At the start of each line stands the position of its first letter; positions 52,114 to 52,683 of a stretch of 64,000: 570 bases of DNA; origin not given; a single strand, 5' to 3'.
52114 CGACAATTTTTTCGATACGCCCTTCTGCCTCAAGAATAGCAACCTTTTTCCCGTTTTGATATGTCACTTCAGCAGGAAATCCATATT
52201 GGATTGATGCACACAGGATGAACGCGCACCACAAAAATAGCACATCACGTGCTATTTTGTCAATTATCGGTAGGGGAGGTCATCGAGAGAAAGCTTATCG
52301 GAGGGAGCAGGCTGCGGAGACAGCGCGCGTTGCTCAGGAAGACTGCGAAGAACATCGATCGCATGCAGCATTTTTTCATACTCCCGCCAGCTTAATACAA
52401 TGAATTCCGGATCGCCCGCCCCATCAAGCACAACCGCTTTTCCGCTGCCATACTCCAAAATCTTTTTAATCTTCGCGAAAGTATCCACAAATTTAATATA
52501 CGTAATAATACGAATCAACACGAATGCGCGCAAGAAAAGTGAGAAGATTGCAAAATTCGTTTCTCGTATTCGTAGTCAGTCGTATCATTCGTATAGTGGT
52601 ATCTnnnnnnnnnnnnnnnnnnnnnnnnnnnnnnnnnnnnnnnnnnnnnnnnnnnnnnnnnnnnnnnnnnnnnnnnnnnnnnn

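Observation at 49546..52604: About 3 kb insertion splitting the str operon between fusA and tuf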

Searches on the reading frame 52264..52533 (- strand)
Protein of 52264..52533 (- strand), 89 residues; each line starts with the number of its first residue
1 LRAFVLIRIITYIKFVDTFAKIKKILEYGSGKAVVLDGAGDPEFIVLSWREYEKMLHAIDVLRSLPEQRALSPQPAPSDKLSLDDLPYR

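Call 7: search_protein_families(library=pfam, max_evalue=1, proteins=[window:52264-52533:-])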
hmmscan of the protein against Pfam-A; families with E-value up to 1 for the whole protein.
window:52264-52533:- (89 aa): 2 families
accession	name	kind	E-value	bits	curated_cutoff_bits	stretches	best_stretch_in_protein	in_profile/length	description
PF02604.26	PhdYeFM_antitox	-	0.043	14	29.8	1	31-71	23-63/74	Antitoxin Phd_YefM, type II toxin-antitoxin system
PF08969.16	USP8_dimer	-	0.048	14.3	24.6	1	10-39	58-87/114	USP8 dimerisation domain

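Call 30: search_protein_families(library=padloc, max_evalue=1, proteins=[window:52264-52488:-])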
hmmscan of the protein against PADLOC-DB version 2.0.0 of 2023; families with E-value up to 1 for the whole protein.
window:52264-52488:- (74 aa): 0 families

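Call 31: search_solved_structures(query=A1, max_evalue=10, show_alignments=2)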
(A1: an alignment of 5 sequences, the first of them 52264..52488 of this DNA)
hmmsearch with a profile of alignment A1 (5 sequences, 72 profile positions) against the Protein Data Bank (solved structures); distinct sequences matched with E-value up to 10: 5.
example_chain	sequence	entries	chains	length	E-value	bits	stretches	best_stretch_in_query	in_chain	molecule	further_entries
6wvs_A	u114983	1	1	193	0.015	18.2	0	29-54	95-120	DeNovoTIM15 hyperstable de novo TIM barrel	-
6vej_A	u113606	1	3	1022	0.086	15.8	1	6-46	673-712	Probable Resistance-Nodulation-Cell Division (RND) efflux transporter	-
1ynm_A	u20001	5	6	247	0.26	14.2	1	28-49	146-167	R.HinP1I restriction endonuclease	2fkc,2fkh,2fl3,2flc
6wxp_A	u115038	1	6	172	0.88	12.6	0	29-54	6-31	TFD-EE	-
6wxo_A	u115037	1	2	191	1.2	12.1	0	29-54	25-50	TFD-HE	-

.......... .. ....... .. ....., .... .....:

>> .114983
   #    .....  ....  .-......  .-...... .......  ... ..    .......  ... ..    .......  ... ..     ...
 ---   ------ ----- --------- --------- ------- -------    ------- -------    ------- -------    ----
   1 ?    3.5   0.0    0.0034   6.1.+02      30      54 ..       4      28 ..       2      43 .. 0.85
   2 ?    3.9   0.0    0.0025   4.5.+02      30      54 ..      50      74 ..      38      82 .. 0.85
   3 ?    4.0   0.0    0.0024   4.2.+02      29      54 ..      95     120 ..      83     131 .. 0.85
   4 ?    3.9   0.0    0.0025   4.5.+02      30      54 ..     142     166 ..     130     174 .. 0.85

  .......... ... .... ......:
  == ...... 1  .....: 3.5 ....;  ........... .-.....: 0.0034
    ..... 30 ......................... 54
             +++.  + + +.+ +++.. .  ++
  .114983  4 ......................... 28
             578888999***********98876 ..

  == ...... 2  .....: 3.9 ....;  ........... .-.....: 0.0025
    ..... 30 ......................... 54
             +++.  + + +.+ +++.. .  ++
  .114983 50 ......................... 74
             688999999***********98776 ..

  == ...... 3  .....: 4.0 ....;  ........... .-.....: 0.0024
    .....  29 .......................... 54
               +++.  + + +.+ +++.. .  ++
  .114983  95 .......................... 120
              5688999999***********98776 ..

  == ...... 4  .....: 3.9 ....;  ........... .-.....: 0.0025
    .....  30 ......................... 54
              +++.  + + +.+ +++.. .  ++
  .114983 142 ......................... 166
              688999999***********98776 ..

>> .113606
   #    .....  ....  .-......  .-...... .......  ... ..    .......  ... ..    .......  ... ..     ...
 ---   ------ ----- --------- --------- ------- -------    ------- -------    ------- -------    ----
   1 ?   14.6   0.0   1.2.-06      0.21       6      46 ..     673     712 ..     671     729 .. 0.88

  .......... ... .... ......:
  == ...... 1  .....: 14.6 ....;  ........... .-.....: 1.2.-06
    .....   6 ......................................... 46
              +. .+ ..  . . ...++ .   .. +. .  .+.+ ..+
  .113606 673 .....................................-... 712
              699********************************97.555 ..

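Call 36: find_related_loci(query=A1, collection=metagenome_contigs, flank=6000)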
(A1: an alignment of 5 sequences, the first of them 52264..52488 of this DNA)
Query A1 (74 aa) in metagenome_contigs; peptide patterns used: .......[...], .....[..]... (x = any residue, [..] = any of these).
600 stretches matched a pattern (row limit reached: there are more); 4 encode a relative of the query (tblastn E <= 1e-3); 4 distinct loci.
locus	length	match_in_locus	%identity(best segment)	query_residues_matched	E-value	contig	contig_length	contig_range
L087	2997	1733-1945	62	1-70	2e-28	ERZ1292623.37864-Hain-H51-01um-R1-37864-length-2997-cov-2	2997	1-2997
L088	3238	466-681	60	1-72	8e-26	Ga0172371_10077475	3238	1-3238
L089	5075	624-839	60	1-72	8e-26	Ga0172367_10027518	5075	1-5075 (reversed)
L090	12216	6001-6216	60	1-72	8e-26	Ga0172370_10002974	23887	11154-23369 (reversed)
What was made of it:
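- Tried and rejected: Metagenome scan with the orf73 alignment (call 36).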

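Call 43: find_homologous_proteins(query=A5, max_evalue=0.01)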
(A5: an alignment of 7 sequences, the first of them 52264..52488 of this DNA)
Query A5 (7 sequences) (74 aa, profile of the alignment): 10 proteins with E <= 0.01 among 76 candidates.
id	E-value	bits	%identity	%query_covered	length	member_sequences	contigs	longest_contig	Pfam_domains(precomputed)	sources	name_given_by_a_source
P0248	6.3e-42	159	68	97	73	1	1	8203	-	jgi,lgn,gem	-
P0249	2.2e-41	157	71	97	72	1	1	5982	-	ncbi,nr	ncbi:MAG: hypothetical protein HZA36_00425 [Parcubacteria group bacterium]|nr:hypothetical protein [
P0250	1.4e-40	155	64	97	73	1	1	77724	-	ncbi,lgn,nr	ncbi:MAG: hypothetical protein HZA35_02365 [Parcubacteria group bacterium]|nr:hypothetical protein [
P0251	3.4e-40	153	63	97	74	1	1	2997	-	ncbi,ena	ncbi:MAG: hypothetical protein AAB611_01590 [Patescibacteria group bacterium]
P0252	2.8e-37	144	58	100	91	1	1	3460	-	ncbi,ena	-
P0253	2.4e-34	135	60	97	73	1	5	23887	-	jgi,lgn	-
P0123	1.0e-33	133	100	100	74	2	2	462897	-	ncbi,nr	ncbi:MAG: hypothetical protein KGI50_02410 [Patescibacteria group bacterium]|nr:hypothetical protein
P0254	3.4e-33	131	77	99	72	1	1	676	-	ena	-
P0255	5.4e-33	130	56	97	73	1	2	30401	-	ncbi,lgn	-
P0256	6.1e-33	130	63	97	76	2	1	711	-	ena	-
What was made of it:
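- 52264..52488 (-): orf74, a member of a clade-restricted 72-91 aa family that always directly follows fusA. It has an alpha-beta-beta-alpha core with a weak Phd/YefM-type fold and a disordered tail ending in a conserved L-[ST]-L-x-D-L-P-[LY] motif. Only 10 family members were found (call 43).
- Closest known: Phd/YefM-family type II antitoxins. Different: The family is restricted to one small clade (call 43).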

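Call 44: search_protein_families(library=phrogs, max_evalue=0.1, proteins=[window:52264-52488:-, L090:8234-9136:+])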
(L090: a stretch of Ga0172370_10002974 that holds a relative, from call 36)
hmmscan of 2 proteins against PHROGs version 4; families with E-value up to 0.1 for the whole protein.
window:52264-52488:- (74 aa): 1 family
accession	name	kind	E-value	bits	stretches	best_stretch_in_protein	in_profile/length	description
phrog_2268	-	moron, auxiliary metabolic gene and host takeover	0.0008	20.5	1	8-54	15-61/84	antitoxin from a toxin-antitoxin system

L090:8234-9136:+ (300 aa): 0 families

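Call 45: search_protein_families(library=ncbifam, max_evalue=0.1, proteins=[window:52264-52488:-, L090:8234-9136:+])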
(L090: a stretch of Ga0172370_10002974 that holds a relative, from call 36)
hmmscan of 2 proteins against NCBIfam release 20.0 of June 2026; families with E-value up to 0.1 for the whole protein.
window:52264-52488:- (74 aa): 0 families

L090:8234-9136:+ (300 aa): 1 family
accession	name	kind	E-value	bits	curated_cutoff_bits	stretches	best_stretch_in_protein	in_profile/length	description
NF052467.1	anti_sigma_BspR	equivalog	0.091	12.9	160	0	56-108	12-63/173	BspR family type III secretion system anti-sigma factor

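Call 61: predict_structure(alignment_id=A7)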
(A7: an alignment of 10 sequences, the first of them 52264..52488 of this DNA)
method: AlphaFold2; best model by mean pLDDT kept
length: 74 residues; sequences in the alignment: 10
mean_pLDDT: 74.7   pTM: 0.43
mean pLDDT of the five models: 74.7, 59.0, 58.2, 57.3, 57.0
residues with pLDDT >= 90: 4; 70-90: 46; 50-70: 20; < 50: 4
segments of 3 or more residues with pLDDT < 50: none
pLDDT, mean of each block of 10 residues (from residue 1): 77 80 86 87 88 58 55 53
secondary structure, 60 per line:
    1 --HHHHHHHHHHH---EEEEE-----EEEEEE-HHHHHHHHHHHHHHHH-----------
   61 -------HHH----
elements in order: H3-13 E17-21 E27-32 H34-49
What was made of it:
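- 52264..52488 (-): The AF2 model has pLDDT 74.7 (call 61).
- On Phd/YefM type II antitoxin (PF02604): The AF2 model has pLDDT 74.7 (about 84 over residues 1-50) (call 61).
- Closest known: Phd/YefM-family type II antitoxins. Different: It lacks the first beta-strand of the fold (call 61).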

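Call 64: fold_search(model_id=the predicted structure, library=pdb)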
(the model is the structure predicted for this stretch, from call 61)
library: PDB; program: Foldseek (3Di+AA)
matches with E <= 10: 379; with E <= 0.001: 0
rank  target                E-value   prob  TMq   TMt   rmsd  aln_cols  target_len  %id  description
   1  8cw9_A                4.5e-01  0.33  0.30  0.07   9.3        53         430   17  Prefusion-stabilized hMPV fusion protein bound to ADI-61026 and MPE8 Fabs (released 2022-08-10)
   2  5yz2_B                7.5e-01  0.44  0.33  0.20   6.4        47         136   19  the cystathionine-beta-synthase (CBS) domain of magnesium and cobalt efflux protein CorC in complex with both C2'- and (released 2018-05-30)
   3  6xnv_B                9.3e-01  0.54  0.37  0.22   6.1        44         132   20  CRYSTAL STRUCTURE OF LISTERIA MONOCYTOGENES CBPB PROTEIN (LMO1009) IN COMPLEX WITH C-DI-AMP (released 2020-09-09)
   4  3ddj                  1.2e+00  0.28  0.33  0.10   8.7        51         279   27  Crystal structure of a cbs domain-containing protein in complex with amp (sso3205) from sulfolobus solfataricus at 1.80  (released 2008-06-24)
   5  3gby_A                1.2e+00  0.23  0.31  0.20   6.4        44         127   14  Crystal structure of a protein with unknown function CT1051 from Chlorobium tepidum (released 2009-03-17)
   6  8th1_A                1.2e+00  0.11  0.19  0.11   9.1        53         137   15  Crystal Structure of the G3BP1 NTF2-like domain bound to the IDR1 of SARS-CoV-2 nucleocapsid protein D3L mutant (released 2023-12-27)
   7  7tl0_A                1.4e+00  0.16  0.29  0.06   8.8        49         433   18  Cryo-EM structure of hMPV preF bound by Fabs MPE8 and SAN32-2 (released 2022-09-14)
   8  4fcm_A                1.4e+00  0.10  0.20  0.12   8.3        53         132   19  Crystal structure of the NTF2-like domain of human G3BP1 in complex with a peptide (released 2013-06-05)
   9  4l28_D                1.7e+00  0.16  0.29  0.06   7.4        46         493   26  Crystal structure of delta516-525 human cystathionine beta-synthase D444N mutant containing C-terminal 6xHis tag (released 2013-09-18)
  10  8tw3_F                1.7e+00  0.13  0.28  0.07   9.0        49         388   20  hMPV fusion protein complexed with single domain antibodies sdHMPV16 and sdHMPV12 (released 2024-01-24)
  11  6xnv_A                1.8e+00  0.33  0.37  0.22   6.9        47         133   21  CRYSTAL STRUCTURE OF LISTERIA MONOCYTOGENES CBPB PROTEIN (LMO1009) IN COMPLEX WITH C-DI-AMP (released 2020-09-09)
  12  6zz9_A                1.8e+00  0.20  0.31  0.16   7.6        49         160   22  Crystal structure of CbpB from Streptococcus agalactiae (released 2021-08-18)
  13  5na6                  1.8e+00  0.16  0.23  0.04   5.4        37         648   27  Structure of Cys-null Se-Met DPP III from Bacteroides thetaiotaomicron (released 2017-11-15)
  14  5yz2_A                1.9e+00  0.25  0.33  0.20   5.8        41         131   20  the cystathionine-beta-synthase (CBS) domain of magnesium and cobalt efflux protein CorC in complex with both C2'- and (released 2018-05-30)
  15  3jtf_B                1.9e+00  0.23  0.33  0.21   5.9        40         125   15  The CBS Domain Pair Structure of a magnesium and cobalt efflux protein from Bordetella parapertussis in complex with A (released 2009-12-22)
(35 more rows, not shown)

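Call 73: find_encoding_contigs(protein=P0252, flank=4000, max_places=2)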
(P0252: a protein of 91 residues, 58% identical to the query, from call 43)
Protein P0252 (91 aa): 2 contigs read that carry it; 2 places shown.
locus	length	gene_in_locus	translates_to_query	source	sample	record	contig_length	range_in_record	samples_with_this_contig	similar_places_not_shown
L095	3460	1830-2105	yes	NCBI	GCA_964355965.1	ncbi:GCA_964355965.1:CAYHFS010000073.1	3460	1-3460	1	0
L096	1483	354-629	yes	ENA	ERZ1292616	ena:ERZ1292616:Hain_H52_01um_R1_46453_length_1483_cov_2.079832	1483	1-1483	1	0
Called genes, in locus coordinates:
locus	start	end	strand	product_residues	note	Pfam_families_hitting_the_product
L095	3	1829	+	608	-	?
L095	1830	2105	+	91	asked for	-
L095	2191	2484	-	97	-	-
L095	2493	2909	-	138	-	-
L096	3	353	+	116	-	?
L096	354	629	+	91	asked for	-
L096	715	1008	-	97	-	-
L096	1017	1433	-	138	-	-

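Call 80: search_protein_families(library=pfam, max_evalue=0.1, proteins=[L090:8234-9136:+])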
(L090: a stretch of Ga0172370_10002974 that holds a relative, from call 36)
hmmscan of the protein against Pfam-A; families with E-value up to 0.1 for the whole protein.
L090:8234-9136:+ (300 aa): 1 family
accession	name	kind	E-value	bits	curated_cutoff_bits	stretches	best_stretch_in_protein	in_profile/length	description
PF18381.7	YcaO_C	-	0.029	14.8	26.1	0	132-177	122-168/172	YcaO cyclodehydratase C-terminal domain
